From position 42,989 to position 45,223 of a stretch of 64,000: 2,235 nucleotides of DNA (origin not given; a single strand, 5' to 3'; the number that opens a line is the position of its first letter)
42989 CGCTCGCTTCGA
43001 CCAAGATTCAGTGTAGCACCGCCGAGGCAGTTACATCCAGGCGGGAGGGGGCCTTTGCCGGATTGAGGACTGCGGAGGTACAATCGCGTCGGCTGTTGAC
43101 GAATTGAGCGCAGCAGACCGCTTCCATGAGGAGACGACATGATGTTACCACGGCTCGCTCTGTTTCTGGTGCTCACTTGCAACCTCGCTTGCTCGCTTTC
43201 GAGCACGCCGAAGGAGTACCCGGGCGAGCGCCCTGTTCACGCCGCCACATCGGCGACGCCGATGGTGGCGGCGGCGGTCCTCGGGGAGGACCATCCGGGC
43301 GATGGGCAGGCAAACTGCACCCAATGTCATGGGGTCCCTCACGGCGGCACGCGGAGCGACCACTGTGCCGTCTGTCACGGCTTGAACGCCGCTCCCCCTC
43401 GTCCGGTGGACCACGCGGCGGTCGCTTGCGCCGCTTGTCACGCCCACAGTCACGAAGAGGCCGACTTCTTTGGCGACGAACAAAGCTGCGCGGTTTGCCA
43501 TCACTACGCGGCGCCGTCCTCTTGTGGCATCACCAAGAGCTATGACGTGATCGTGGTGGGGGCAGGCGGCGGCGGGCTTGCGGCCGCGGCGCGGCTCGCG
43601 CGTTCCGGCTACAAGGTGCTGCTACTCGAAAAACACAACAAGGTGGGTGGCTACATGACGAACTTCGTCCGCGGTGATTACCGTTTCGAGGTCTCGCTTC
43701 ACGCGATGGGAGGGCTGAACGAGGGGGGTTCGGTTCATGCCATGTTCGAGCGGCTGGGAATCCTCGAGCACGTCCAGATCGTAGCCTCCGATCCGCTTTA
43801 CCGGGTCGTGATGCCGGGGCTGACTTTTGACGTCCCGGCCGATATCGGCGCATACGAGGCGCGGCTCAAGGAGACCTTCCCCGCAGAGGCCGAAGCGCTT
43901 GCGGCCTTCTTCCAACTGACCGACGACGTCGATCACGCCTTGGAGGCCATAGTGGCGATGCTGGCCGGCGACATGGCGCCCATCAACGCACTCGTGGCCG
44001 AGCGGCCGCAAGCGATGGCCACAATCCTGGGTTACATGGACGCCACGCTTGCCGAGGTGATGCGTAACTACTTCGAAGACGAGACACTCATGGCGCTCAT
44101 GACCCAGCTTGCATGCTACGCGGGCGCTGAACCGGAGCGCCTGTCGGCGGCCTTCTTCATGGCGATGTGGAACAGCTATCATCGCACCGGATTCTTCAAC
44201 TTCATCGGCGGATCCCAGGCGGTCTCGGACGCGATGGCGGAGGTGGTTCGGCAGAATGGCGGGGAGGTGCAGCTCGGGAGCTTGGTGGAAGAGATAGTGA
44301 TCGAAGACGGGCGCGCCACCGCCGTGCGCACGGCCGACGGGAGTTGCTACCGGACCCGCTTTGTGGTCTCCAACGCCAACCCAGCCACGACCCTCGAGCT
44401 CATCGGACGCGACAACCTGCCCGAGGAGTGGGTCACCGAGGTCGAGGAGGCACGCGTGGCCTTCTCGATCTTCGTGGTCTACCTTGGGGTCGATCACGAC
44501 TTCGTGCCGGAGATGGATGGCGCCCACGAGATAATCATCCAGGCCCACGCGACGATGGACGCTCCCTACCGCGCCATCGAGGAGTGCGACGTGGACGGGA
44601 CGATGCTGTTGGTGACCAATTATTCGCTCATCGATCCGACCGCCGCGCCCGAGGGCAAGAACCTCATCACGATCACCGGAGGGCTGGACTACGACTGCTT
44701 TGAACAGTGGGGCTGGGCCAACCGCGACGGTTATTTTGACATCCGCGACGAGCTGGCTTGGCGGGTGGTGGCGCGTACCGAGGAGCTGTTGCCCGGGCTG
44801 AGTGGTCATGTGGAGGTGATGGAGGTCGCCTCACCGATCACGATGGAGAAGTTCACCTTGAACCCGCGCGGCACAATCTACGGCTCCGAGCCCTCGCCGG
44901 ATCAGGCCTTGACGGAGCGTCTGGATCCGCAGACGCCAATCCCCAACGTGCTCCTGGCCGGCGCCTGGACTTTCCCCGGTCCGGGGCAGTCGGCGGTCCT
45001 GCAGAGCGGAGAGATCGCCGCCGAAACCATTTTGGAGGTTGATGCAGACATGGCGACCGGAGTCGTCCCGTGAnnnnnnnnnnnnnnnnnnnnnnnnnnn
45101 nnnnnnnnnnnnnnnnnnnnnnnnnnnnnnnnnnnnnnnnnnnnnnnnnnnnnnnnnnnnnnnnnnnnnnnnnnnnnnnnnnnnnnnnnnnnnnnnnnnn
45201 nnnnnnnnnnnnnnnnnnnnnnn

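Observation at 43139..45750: Unusual flavocytochrome: periplasmic tetraheme cytochrome c fused to a CrtI/amine-oxidase-family FAD oxidoreductase, translationally coupled to a spermidine-synthase-like gene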

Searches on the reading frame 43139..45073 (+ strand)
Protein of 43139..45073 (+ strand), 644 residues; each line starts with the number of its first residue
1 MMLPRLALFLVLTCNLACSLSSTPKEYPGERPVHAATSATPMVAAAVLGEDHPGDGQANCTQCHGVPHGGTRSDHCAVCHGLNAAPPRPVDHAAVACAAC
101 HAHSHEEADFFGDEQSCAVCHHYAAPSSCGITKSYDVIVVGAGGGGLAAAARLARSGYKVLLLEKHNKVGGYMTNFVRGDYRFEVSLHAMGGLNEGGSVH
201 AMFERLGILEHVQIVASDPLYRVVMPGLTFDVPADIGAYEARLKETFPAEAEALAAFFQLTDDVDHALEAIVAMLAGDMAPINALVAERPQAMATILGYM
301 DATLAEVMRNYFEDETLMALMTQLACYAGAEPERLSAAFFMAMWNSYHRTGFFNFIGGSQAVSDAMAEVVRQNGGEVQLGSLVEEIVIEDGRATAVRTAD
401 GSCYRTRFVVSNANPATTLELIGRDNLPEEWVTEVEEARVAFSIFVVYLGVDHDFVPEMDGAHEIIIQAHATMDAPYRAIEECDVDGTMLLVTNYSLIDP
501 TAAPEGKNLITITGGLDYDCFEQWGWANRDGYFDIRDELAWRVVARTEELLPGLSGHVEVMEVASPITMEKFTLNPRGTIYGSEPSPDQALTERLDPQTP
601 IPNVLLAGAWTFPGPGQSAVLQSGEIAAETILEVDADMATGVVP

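Call 3: search_protein_families(library=pfam, proteins=[window:43139-45073:+], max_evalue=0.1)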
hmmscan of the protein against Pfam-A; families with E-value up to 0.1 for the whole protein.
window:43139-45073:+ (644 aa): 14 families
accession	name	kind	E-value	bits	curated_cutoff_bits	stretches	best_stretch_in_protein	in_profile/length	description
PF01593.30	Amino_oxidase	-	4.9e-28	99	19.8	1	146-632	3-443/443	Flavin containing amine oxidoreductase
PF13450.12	NAD_binding_8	-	3e-15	56.7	21.9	1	139-206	1-68/68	NAD(P)-binding Rossmann-like domain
PF01266.30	DAO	-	3.5e-11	43.7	27.9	1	136-423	1-211/353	FAD dependent oxidoreductase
PF12831.13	FAD_oxidored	-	3e-10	40.4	27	1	136-177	1-42/416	FAD dependent oxidoreductase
PF00890.30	FAD_binding_2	-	2e-09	37.6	20.4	1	136-174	1-38/414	FAD binding domain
PF07992.20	Pyr_redox_2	-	1.3e-07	31.8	26.1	1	135-167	1-33/291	Pyridine nucleotide-disulphide oxidoreductase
PF03486.20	HI0933_like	-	9.7e-07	28.9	50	1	136-170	2-36/244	HI0933-like protein Rossmann domain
PF01134.28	GIDA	-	2.3e-06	27.4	22.1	1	136-168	1-34/391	Glucose inhibited division protein A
PF01946.23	Thi4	-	4.1e-06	26.7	26.2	1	135-172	18-56/235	Thi4 family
PF01494.25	FAD_binding_3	-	1.9e-05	24.5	22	1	135-168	2-35/349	FAD binding domain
PF13738.12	Pyr_redox_3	-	0.00076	19.2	30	1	138-183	1-46/305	Pyridine nucleotide-disulphide oxidoreductase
PF00070.33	Pyr_redox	-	0.00093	20.1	22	0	137-170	2-35/82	Pyridine nucleotide-disulphide oxidoreductase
PF05834.18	Lycopene_cycl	-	0.005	16.4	23.4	1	136-169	1-36/380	Lycopene cyclase protein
PF00899.27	ThiF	-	0.055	13.1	28.1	0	134-161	20-47/238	ThiF family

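Call 4: search_protein_families(library=ncbifam, proteins=[window:43139-45073:+], max_evalue=0.1)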
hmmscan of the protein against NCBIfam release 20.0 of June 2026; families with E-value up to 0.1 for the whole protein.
window:43139-45073:+ (644 aa): 155 families (the best 25 are shown)
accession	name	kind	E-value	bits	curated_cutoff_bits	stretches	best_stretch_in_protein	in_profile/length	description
TIGR02734.1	crtI_fam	subfamily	1.6e-52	178.9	238.1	1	137-635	1-492/504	phytoene desaturase family protein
TIGR02730.1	carot_isom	equivalog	6.1e-52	177.1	586.9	1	135-631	1-488/493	carotenoid isomerase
TIGR02733.1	desat_CrtD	equivalog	2.2e-41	142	549.7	1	136-632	3-489/492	C-3',4' desaturase CrtD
NF045637.1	carotdesatCrtDProt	equivalog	1.2e-38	132.9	580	2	137-425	1-288/485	1-hydroxycarotenoid 3,4-desaturase CrtD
NF058655.1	CrtID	equivalog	1.1e-32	113.5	640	1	137-628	1-478/478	bifunctional phytoene desaturase/3,4-desaturase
NF045689.1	BCarotKetCrtO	equivalog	4.7e-28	98.1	1000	3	298-413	181-297/563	beta-carotene ketolase CrtO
NF042421.1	hydcarot_desat_CrtD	equivalog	3.3e-20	72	500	1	137-632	4-484/487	1-hydroxycarotenoid 3,4-desaturase CrtD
NF005560.0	PRK07233.1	equivalog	1.1e-16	60.7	252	2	137-214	3-78/435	hypothetical protein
TIGR03467.1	HpnE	equivalog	4e-14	52.8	283.05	2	137-182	1-46/430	hydroxysqualene dehydroxylase HpnE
NF005548.0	PRK07208.1-4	equivalog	5.8e-10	38.4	389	1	135-232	4-97/488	hypothetical protein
NF005547.0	PRK07208.1-3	equivalog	1.3e-09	37.3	380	1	136-188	6-58/465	hypothetical protein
NF006130.0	PRK08274.1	equivalog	2.1e-09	36.7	369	2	133-178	4-50/467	FAD-dependent tricarballylate dehydrogenase TcuA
NF009478.0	PRK12844.1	equivalog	4.4e-09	35.2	789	1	132-172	6-46/559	3-ketosteroid-delta-1-dehydrogenase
NF009477.0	PRK12843.1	equivalog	3.7e-08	32.3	758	1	132-172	14-54/578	FAD-dependent oxidoreductase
NF004943.0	PRK06292.2-1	equivalog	4e-08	32.5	432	1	133-171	2-40/456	dihydrolipoyl dehydrogenase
NF005064.0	PRK06481.1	equivalog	2.7e-07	29.7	542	1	114-177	43-104/506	flavocytochrome c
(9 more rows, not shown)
